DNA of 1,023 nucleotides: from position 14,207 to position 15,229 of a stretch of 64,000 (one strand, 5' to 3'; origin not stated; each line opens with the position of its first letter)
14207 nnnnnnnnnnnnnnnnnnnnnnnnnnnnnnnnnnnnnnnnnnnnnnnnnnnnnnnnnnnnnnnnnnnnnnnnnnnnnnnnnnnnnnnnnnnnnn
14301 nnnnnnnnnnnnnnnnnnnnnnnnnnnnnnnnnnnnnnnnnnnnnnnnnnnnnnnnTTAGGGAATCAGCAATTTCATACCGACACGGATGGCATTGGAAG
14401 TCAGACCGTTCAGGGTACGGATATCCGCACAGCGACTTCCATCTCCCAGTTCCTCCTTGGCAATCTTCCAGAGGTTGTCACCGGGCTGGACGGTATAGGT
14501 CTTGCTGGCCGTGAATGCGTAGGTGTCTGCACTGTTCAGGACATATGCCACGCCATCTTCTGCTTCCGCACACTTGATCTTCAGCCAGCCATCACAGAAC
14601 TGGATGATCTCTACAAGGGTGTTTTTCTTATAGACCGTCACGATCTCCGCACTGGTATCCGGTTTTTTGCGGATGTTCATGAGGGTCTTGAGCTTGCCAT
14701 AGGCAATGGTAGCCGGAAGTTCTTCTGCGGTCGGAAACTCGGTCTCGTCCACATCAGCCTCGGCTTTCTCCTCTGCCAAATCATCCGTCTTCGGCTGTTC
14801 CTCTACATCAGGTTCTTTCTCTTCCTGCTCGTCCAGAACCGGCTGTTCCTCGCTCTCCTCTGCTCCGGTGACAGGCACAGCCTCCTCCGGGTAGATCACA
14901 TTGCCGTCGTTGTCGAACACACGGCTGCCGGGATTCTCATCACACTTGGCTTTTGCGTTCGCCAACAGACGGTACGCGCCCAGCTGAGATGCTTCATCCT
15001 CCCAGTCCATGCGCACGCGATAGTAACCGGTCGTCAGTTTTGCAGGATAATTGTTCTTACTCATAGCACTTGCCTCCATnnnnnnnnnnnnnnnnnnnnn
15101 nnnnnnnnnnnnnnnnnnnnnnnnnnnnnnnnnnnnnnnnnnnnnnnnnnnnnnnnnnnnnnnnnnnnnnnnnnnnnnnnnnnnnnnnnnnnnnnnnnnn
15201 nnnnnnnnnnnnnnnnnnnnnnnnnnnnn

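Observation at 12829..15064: Three-domain endolysin shares a ~50-aa module with an adjacent LysM/SH3 protein that has no catalytic domain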

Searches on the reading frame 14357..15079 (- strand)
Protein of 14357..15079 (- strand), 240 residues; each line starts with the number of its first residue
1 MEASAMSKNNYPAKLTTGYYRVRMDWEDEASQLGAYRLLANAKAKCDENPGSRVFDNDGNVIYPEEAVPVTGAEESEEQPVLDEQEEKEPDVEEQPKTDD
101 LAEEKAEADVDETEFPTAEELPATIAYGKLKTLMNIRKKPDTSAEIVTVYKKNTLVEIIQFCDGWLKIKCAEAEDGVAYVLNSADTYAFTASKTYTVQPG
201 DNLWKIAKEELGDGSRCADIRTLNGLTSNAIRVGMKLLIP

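Call 3: search_protein_families(library=pfam, proteins=[window:14357-15079:-], max_evalue=1)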
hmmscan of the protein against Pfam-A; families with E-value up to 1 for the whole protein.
window:14357-15079:- (240 aa): 5 families
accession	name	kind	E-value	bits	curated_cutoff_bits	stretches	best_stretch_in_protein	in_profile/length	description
PF01476.26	LysM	-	5.2e-11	42.7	20.9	1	195-240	1-43/43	LysM domain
PF08239.17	SH3_3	-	5.4e-07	30.1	27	1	135-183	4-51/54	Bacterial SH3 domain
PF06347.19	SH3_4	-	0.00034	20.8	24.1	1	132-172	3-43/56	Bacterial SH3 domain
PF22144.1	Fungal_virus_P2_C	-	0.0026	17.1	26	1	70-124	94-147/456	Fungal virus Capsid protein, C-terminal domain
PF23472.1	LysM2_CERK1_LYK3_4_5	-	0.0094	16.3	27.4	1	190-240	3-54/56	LYK3/4/5 LysM2 domain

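Call 6: search_protein_families(library=ncbifam, proteins=[window:14357-15079:-], max_evalue=1)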
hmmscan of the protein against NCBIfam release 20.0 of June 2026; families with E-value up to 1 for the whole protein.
window:14357-15079:- (240 aa): 16 families
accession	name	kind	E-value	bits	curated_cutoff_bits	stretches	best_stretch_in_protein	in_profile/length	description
NF008399.0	PRK11198.1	equivalog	7.9e-07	29.6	134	1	175-221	77-124/149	peptidoglycan-binding protein LysM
NF033598.2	elast_bind_EbpS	equivalog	2.5e-06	26.7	300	1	192-240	448-498/498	elastin-binding protein EbpS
NF004974.0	PRK06347.1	equivalog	4.1e-06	26.1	701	1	169-239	524-591/592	1,4-beta-N-acetylmuramoylhydrolase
NF010723.1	PRK14125.1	equivalog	9e-06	25.6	60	1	190-240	30-85/87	cell division suppressor protein YneA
NF041208.1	celldiv_DipM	equivalog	7.1e-05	22.2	740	1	180-240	171-228/419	cell division endopeptidase DipM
NF046106.1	ResusProRpf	equivalog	0.005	16.5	180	1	89-240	143-256/258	resuscitation-promoting factor Rpf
TIGR02899.1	spore_safA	subfamily_domain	0.0066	16.4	67.85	1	197-208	1-12/44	SafA/ExsA family spore coat assembly protein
NF010495.0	PRK13914.1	equivalog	0.013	14.5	647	1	173-238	10-70/481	invasion associated endopeptidase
NF040676.1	wall_bind_EntB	exception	0.014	14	780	1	133-178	32-77/490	cell wall-binding protein EntB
NF052398.1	Agg_Promo_Fact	equivalog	0.015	15.4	170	1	188-239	24-73/202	aggregation-promoting factor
NF008050.0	PRK10783.1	equivalog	0.023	13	508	1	186-238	338-386/457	murein transglycosylase D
NF040883.1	amid_act_ActS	equivalog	0.034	13.4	375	1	185-238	26-77/242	amidase activator ActS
NF040678.1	EntFM_CwpFM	equivalog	0.051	12.6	720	1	119-201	54-131/430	enterotoxin EntFM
NF012230.0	LWXIA_domain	equivalog_domain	0.059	13.5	33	1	193-210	3-20/74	LWXIA domain-containing protein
NF050804.1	CellDivDipMCaul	equivalog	0.072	11.9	900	1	190-240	182-230/634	cell division endopeptidase DipM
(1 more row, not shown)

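Call 11: find_homologous_proteins(query=window:14357-15079:-, max_evalue=0.001)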
Query window:14357-15079:- (240 aa): 839 proteins with E <= 0.001 among 1274 candidates; the best 120 are listed.
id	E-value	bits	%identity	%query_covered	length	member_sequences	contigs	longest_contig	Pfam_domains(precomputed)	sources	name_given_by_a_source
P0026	3.8e-151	519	100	98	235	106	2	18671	PF01476.27,PF08239.18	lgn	-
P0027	5.3e-138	476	90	98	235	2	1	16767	PF01476.27,PF08239.18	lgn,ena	-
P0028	1.7e-137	475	92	98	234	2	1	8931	PF01476.27,PF08239.18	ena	-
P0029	3.5e-136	470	91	98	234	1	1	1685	PF01476.27,PF08239.18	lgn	-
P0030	1.2e-134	465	90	98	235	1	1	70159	PF01476.27,PF08239.18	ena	-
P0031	4.1e-134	463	89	98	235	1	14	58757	PF01476.27,PF08239.18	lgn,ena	-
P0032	4.2e-133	460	89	98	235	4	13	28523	PF01476.27,PF08239.18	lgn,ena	-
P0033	2.1e-132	458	89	98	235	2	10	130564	PF01476.27,PF08239.18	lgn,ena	-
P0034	5.8e-130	450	86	98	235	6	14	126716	PF01476.27,PF08239.18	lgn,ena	-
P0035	1.5e-129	449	85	98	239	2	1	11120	PF01476.27,PF06347.20,PF08239.18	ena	-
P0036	5.5e-129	447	86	98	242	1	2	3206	PF01476.27,PF08239.18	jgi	-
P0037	1.0e-128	446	86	98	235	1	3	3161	PF01476.27,PF08239.18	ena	-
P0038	1.7e-128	445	86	98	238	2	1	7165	PF01476.27,PF08239.18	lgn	-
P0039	3.2e-128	444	85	98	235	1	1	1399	PF01476.27,PF08239.18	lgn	-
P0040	7.8e-128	443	86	98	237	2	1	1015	PF01476.27,PF08239.18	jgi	-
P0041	3.5e-127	441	84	98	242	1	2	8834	PF01476.27,PF06347.20,PF08239.18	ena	-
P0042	5.6e-127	440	84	98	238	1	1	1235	PF01476.27,PF06347.20,PF08239.18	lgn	-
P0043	1.2e-126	439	85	98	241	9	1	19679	PF01476.27,PF08239.18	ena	-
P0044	1.8e-126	438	85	98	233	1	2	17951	PF01476.27,PF06347.20,PF08239.18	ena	-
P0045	2.3e-126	438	83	98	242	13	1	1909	PF01476.27,PF08239.18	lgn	-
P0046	4.6e-126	437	84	98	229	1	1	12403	PF01476.27,PF08239.18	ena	-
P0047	5.2e-126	437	83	98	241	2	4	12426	PF01476.27,PF06347.20,PF08239.18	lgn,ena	-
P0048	7.1e-126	437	86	98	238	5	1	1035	PF01476.27,PF08239.18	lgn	-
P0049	9.2e-126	436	85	98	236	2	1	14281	PF01476.27,PF06347.20,PF08239.18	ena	-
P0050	1.3e-125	436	84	98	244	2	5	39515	PF01476.27,PF08239.18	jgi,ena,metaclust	metaclust:\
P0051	1.8e-125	435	83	98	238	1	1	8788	PF01476.27,PF08239.18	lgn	-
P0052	1.9e-125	435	84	98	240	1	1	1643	PF01476.27,PF08239.18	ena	-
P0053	2.2e-125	435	84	98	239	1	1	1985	PF01476.27,PF08239.18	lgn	-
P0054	3.6e-125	434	84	98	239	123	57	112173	PF01476.27,PF06347.20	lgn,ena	-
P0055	6.8e-125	433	84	98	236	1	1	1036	PF01476.27,PF06347.20,PF08239.18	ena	-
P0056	7.6e-125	433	82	98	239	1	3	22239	PF01476.27,PF08239.18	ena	-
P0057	1.1e-124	433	84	98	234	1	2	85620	PF01476.27,PF06347.20,PF08239.18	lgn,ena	-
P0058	2.5e-124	431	84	98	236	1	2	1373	PF01476.27,PF06347.20,PF08239.18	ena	-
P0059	3.6e-124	431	83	98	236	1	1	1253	PF01476.27,PF06347.20,PF08239.18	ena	-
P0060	1.6e-123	429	82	98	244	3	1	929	PF01476.27,PF06347.20,PF08239.18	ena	-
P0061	6.6e-123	427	84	98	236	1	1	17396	PF01476.27,PF08239.18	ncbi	-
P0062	1.9e-121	422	82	98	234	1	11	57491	PF01476.27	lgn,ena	-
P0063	1.9e-121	422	82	98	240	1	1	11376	PF01476.27,PF08239.18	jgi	-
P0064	2.6e-121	422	82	98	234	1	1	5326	PF01476.27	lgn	-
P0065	3.5e-121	421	81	98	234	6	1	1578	PF01476.27,PF08239.18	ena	-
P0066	3.9e-121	421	83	98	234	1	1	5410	PF01476.27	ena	-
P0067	3.9e-121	421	82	98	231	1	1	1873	PF01476.27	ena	-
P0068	4.0e-121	421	83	98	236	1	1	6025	PF01476.27,PF06347.20,PF08239.18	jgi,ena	-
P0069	4.3e-121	421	83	98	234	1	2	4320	PF01476.27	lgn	-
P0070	5.3e-121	421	82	98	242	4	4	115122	PF01476.27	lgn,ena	-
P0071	8.9e-121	420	80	98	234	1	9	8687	PF01476.27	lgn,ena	-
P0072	9.0e-121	420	80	98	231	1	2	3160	PF01476.27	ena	-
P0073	1.3e-120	419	80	98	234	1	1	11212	PF01476.27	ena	-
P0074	1.3e-120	419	80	98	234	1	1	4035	PF01476.27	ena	-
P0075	1.7e-120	419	80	98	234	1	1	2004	PF01476.27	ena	-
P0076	1.8e-120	419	80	98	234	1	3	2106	PF01476.27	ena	-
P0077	2.0e-120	419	82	98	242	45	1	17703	PF01476.27,PF08239.18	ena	-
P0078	2.2e-120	419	81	98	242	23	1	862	PF01476.27,PF08239.18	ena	-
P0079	2.3e-120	419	80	98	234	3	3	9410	PF01476.27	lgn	-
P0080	2.5e-120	418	80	98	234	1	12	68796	PF01476.27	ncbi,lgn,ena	-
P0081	2.8e-120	418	80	98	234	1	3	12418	PF01476.27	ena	-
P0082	4.9e-120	417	80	98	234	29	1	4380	PF01476.27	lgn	-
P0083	5.4e-120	417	80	98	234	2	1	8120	PF01476.27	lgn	-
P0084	6.3e-120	417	80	98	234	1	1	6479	PF01476.27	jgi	-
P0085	7.3e-120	417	80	98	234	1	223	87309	PF01476.27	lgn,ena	-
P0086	8.6e-120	417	80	98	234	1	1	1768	PF01476.27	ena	-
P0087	1.0e-119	416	80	98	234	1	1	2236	PF01476.27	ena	-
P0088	1.1e-119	416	80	98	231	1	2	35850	PF01476.27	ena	-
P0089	1.1e-119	416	80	98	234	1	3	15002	PF01476.27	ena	-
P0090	1.1e-119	416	80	98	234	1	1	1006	PF01476.27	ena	-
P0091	1.4e-119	416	79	98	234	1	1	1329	PF01476.27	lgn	-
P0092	1.4e-119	416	79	98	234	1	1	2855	PF01476.27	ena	-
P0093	1.4e-119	416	80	98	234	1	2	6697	PF01476.27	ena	-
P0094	1.4e-119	416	81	98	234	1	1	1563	PF01476.27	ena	-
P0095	1.5e-119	416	80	98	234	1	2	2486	PF01476.27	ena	-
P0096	1.5e-119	416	79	98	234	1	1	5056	PF01476.27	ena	-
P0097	1.5e-119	416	80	98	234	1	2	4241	PF01476.27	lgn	-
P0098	1.6e-119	416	81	98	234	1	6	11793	PF01476.27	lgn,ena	-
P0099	1.6e-119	416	80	98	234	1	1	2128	PF01476.27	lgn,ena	-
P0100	1.7e-119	416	79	98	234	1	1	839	PF01476.27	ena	-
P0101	1.7e-119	416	80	98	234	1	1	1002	PF01476.27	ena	-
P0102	1.8e-119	416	79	98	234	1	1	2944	PF01476.27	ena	-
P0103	1.8e-119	416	79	98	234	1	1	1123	PF01476.27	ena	-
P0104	2.1e-119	415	80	98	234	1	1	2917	PF01476.27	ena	-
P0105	2.1e-119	415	81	98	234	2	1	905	PF01476.27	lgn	-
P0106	2.2e-119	415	80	98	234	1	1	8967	PF01476.27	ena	-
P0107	2.9e-119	415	80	98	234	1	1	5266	PF01476.27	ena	-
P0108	3.0e-119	415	80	98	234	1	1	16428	PF01476.27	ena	-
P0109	3.1e-119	415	80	98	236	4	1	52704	PF01476.27,PF08239.18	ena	-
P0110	3.5e-119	415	79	98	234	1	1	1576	PF01476.27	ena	-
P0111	3.5e-119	415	79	98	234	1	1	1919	PF01476.27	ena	-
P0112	3.5e-119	415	80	98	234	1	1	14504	PF01476.27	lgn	-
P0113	3.6e-119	415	79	98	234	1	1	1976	PF01476.27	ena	-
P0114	4.2e-119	414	79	98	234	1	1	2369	PF01476.27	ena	-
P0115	4.4e-119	414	79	98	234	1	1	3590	PF01476.27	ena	-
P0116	4.6e-119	414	81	98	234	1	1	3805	PF01476.27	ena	-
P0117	4.7e-119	414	80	98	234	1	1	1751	PF01476.27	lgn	-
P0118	4.8e-119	414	80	98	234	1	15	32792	PF01476.27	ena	-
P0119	4.9e-119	414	79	98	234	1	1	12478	PF01476.27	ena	-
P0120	5.1e-119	414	79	98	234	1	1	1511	PF01476.27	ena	-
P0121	5.7e-119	414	79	98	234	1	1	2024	PF01476.27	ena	-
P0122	6.8e-119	414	79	98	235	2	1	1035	PF01476.27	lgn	-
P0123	6.9e-119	414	79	98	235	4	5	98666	PF01476.27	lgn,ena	-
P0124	7.2e-119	414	80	98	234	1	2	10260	PF01476.27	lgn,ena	-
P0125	7.3e-119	414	80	98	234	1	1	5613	PF01476.27,PF06347.20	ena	-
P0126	7.5e-119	414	79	98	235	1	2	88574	PF01476.27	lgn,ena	-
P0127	7.6e-119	414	80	98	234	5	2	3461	PF01476.27,PF08239.18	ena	-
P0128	1.1e-118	413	79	98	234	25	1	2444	PF01476.27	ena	-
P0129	1.2e-118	413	79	98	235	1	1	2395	PF01476.27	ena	-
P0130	1.2e-118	413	79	98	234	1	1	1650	PF01476.27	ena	-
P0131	1.6e-118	412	79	98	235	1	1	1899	PF01476.27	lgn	-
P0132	1.7e-118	412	80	98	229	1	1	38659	PF01476.27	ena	-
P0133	2.2e-118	412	79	98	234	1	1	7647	PF01476.27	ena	-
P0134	2.3e-118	412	80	98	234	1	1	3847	PF01476.27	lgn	-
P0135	2.6e-118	412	79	98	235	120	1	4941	PF01476.27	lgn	-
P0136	2.9e-118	412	79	98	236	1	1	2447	PF01476.27,PF08239.18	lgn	-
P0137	3.0e-118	412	79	98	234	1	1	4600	PF01476.27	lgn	-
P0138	3.4e-118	411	79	98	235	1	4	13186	PF01476.27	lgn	-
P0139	3.4e-118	411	79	98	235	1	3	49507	PF01476.27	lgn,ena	-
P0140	3.6e-118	411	78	98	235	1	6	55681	PF01476.27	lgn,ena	-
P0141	4.2e-118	411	78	98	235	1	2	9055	PF01476.27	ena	-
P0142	4.7e-118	411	79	98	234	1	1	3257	PF01476.27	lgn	-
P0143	5.1e-118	411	79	98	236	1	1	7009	PF01476.27,PF08239.18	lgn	-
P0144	5.5e-118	411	78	98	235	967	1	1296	PF01476.27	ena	-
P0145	6.1e-118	411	79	98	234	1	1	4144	PF01476.27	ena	-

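Call 21: predict_structure(protein=window:14357-15064:-)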
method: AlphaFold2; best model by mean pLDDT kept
length: 235 residues; sequences in the alignment: 1
mean_pLDDT: 41.4   pTM: 0.30
mean pLDDT of the five models: 41.4, 37.0, 31.5, 31.2, 29.6
residues with pLDDT >= 90: 0; 70-90: 2; 50-70: 45; < 50: 188
segments of 3 or more residues with pLDDT < 50: 1-74, 76-78, 87-90, 92-97, 99-160, 166-170, 177-179, 211-235
pLDDT, mean of each block of 10 residues (from residue 1): 28 36 41 46 43 44 38 46 49 46 37 30 24 29 35 36 48 53 61 59 64 36 29 26
secondary structure, 60 per line:
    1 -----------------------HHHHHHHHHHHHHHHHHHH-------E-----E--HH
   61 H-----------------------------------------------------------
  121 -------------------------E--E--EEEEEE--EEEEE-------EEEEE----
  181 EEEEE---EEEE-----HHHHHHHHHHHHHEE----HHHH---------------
elements in order: H24-42 E152-157 E160-164 E172-176 E181-185 E189-192 H198-210 H217-220

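Call 33: find_related_loci(query=window:14357-15064:-, collection=genome_contigs, flank=6000)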
Query window:14357-15064:- (235 aa) in genome_contigs; peptide patterns used: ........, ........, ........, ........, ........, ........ (x = any residue, [..] = any of these).
375 stretches matched a pattern; 75 encode a relative of the query (tblastn E <= 1e-3); 74 distinct loci.
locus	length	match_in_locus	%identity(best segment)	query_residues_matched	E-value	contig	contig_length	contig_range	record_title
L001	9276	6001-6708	84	1-235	8e-129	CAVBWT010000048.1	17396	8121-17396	Lawsonibacter asaccharolyticus isolate H07663-L1_cleanbin_000015 genome assembly, contig: Spades_H07663-L1_contig_2067,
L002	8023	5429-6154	85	1-235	7e-126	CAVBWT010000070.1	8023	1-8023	Lawsonibacter asaccharolyticus isolate H07663-L1_cleanbin_000015 genome assembly, contig: Spades_H07663-L1_contig_5433,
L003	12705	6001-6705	79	1-235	4e-124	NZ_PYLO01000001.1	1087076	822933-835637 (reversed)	Clostridium fessum strain SNUG30386 scaffold_0, whole genome shotgun sequence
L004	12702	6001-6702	80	1-235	1e-122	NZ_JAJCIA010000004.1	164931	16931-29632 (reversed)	Blautia faecis strain DFI.3.66 LDJIBEFH_4, whole genome shotgun sequence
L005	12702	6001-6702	80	1-235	2e-122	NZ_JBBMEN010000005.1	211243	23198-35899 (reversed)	Faecalibacterium intestinale strain CLA-AA-H281 CLAAAH281_contig_5_length_211243, whole genome shotgun sequence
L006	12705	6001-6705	78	1-235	2e-123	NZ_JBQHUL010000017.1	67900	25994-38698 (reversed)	Blautia sp. HCP28S3_G10 contig00017, whole genome shotgun sequence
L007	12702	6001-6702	80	1-235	3e-119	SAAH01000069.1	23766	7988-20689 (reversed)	MAG: Clostridia bacterium isolate INTA.CYC.029 contig-100_1653, whole genome shotgun sequence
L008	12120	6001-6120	58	188-227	5e-10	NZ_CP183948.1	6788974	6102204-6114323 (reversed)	Paenibacillus nitricinens strain AC7 chromosome, complete genome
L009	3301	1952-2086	52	188-235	1e-9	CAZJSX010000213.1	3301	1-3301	MAG TPA_asm: uncultured bacterium isolate SRP287051_co1_161 genome assembly, contig: NODE_33961_length_3301_cov_5.933765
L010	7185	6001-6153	53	187-234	6e-9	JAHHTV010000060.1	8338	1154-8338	MAG: Anaerotignum sp. isolate MAG091 MAG091_60, whole genome shotgun sequence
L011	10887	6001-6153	53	187-234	6e-9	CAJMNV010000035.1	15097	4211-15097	TPA_asm: uncultured bacterium isolate ERR1430453-bin.41 genome assembly, contig: NODE_3804_length_15097_cov_5.121061, wh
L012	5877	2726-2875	50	189-235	7e-9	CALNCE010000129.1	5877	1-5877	MAG TPA_asm: uncultured Clostridia bacterium isolate SRR1561996_bin.158_CONCOCT_v1.1_MAG genome assembly, contig: ERZ724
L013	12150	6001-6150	48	189-235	9e-9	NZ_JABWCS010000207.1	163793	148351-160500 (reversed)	Paenibacillus agri strain JW14 709, whole genome shotgun sequence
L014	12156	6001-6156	50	186-234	3e-8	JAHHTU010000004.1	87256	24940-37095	MAG: Anaerotignum sp. isolate MAG090 MAG090_4, whole genome shotgun sequence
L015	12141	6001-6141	48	186-235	1e-7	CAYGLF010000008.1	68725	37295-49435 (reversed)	MAG TPA_asm: uncultured bacterium isolate ERP117304_co1_173 genome assembly, contig: NODE_496_length_68725_cov_14.465269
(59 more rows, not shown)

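Call 47: search_protein_families(library=phrogs, proteins=[window:14357-15064:-], max_evalue=0.01)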
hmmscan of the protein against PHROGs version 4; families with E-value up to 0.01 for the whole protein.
window:14357-15064:- (235 aa): 11 families
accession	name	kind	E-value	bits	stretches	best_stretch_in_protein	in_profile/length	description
phrog_380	-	lysis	2.7e-12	47.4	1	185-235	181-235/309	endolysin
phrog_2742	-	lysis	6.4e-05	23.5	1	136-232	213-308/318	endolysin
phrog_8272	-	tail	0.00037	21.8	1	185-222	35-72/93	tail protein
phrog_21966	-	unknown function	0.00045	21.3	1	171-213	77-120/146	-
phrog_15001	-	lysis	0.00045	20.4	1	10-63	212-259/367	endolysin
phrog_1794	-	lysis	0.00066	20.2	1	12-168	240-317/336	amidase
phrog_291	-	lysis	0.0008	19.3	1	137-223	384-462/509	endolysin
phrog_975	-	tail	0.0012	19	1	188-223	5-40/238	baseplate protein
phrog_5182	-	lysis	0.0032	18.1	1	186-231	216-259/321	endolysin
phrog_14367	-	unknown function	0.0076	15.1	1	186-227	28-71/869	-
phrog_4602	-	other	0.0094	16.9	0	185-235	32-80/220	transglycosylase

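Call 48: search_dna_similar(query=window:14357-15064:-, collection=phages, mode=protein, max_evalue=0.001, max_rows=40)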
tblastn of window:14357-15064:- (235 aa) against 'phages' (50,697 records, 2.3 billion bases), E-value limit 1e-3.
Records with a match: 55; places in all: 57; records where one place covers at least 80% of the query: 0.
Best place of each record, by identity: 60-80% 2; <60% 53.
By first word of the organism name: Brevibacillus 11; Ruminococcus 7; phage 5; Streptococcus 5; Bacteriophage 4; Oscillospiraceae 3; Bacillus 3; Blautia 3; Clostridium 2; Acutalibacteraceae 2; and 8 more.
By host as written in the record: - 12; Brevibacillus laterosporus 11; Ruminococcus sp. 6; Oscillospiraceae 3; Bacillus subtilis 3; Blautia sp. 3; Acutalibacteraceae 2; Faecalimonas sp. 2; and 12 more.
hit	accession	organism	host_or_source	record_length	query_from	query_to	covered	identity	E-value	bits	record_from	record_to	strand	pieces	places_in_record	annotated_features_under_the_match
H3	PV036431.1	Oscillospiraceae phage NatCom_21982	Oscillospiraceae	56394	6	235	59%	52.5%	3e-12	126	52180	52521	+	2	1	endolysin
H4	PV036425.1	Oscillospiraceae phage NatCom_11393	Oscillospiraceae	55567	6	235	59%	52.5%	8e-12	125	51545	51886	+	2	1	endolysin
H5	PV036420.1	phage NatCom_9287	human feces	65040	6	235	52%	58.1%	3e-12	130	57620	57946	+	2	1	endolysin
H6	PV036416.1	phage NatCom_3357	human feces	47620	15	235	50%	54.2%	9e-12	129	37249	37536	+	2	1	endolysin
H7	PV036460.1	Anaerosphaera phage IMGVR 8818211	Anaerosphaera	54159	7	235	43%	58.8%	2e-12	131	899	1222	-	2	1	endolysin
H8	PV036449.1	phage NatCom_35866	human feces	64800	5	62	25%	70.7%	7e-19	91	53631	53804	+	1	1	endolysin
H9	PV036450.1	Ruminococcus phage NatCom_38182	Ruminococcus bicirculans (ex Liu et al. ...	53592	3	64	26%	50.8%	4e-10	65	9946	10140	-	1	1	endolysin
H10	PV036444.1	Clostridium phage NatCom_42228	Clostridium sp. 003024715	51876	183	235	23%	58.5%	2e-8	60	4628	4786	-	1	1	endolysin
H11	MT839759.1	Bacteriophage sp.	human fecal samples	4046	169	235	29%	45.3%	2e-8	60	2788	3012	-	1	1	record has no annotation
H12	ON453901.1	Clostridium phage Saumur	Enterocloster clostridioformis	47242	189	235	20%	63.8%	2e-10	66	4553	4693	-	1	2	endolysin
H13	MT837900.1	Bacteriophage sp.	human fecal samples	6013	170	235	28%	45.2%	4e-10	65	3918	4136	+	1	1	record has no annotation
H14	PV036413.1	Acutalibacteraceae phage NatCom_991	Acutalibacteraceae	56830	188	235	20%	58.3%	1e-7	58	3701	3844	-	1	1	endolysin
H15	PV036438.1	Oscillospiraceae phage NatCom_27610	Oscillospiraceae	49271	15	61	20%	59.6%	1e-9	64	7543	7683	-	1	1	endolysin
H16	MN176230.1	Bacillus phage 056SW001B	Bacillus subtilis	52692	171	234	27%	42.2%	3e-4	47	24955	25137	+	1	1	33: lysin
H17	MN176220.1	Bacillus phage 019DV002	Bacillus subtilis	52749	171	234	27%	42.2%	3e-4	47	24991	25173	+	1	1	32: lysin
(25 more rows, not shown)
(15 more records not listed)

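Call 49: get_annotated_region(hit=H8, flank=3500)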
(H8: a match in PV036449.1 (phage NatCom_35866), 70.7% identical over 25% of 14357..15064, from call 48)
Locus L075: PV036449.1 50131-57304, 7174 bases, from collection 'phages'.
description: Phage NatCom_35866, complete genome.
organism: phage NatCom_35866 (NCBI taxid 3403549)
taxonomy: Viruses; Duplodnaviria; Heunggongvirae; Uroviricota; Caudoviricetes; Ca. Heliusvirales
host: -; source: human feces; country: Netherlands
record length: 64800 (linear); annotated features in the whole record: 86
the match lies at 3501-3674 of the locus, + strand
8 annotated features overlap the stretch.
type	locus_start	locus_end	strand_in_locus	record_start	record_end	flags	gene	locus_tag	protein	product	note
CDS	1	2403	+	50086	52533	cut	-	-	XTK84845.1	minor tail protein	-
CDS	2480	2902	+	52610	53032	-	-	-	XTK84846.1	holin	-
CDS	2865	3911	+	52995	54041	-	-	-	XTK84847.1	endolysin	-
CDS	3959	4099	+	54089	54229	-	-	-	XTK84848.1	hypothetical protein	-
CDS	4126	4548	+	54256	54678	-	-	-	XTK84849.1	hypothetical protein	-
CDS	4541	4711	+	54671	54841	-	-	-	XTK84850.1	hypothetical protein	-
CDS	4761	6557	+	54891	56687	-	-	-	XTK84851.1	DNA invertase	-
CDS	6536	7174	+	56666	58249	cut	-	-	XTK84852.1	hypothetical protein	-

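Call 50: get_annotated_region(hit=H3, flank=3500)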
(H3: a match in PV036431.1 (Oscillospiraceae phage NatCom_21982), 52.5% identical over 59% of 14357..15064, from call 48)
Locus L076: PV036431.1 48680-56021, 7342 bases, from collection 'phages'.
description: Oscillospiraceae phage NatCom_21982, complete genome.
organism: Oscillospiraceae phage NatCom_21982 (NCBI taxid 3403533)
taxonomy: Viruses; Duplodnaviria; Heunggongvirae; Uroviricota; Caudoviricetes; Ca. Heliusvirales
host: Oscillospiraceae; source: human feces; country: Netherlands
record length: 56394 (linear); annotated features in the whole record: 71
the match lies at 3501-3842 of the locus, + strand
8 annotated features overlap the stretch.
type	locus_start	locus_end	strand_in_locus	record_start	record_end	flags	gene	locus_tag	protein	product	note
CDS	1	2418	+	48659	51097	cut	-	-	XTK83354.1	minor tail protein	-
CDS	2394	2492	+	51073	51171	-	-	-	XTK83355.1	hypothetical protein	-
CDS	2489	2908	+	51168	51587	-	-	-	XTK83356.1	holin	-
CDS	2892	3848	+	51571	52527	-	-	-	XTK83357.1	endolysin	-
CDS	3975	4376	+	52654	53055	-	-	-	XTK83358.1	hypothetical protein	-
CDS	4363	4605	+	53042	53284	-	-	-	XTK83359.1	hypothetical protein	-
CDS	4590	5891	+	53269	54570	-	-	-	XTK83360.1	DNA invertase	-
CDS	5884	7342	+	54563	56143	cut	-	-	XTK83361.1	hypothetical protein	-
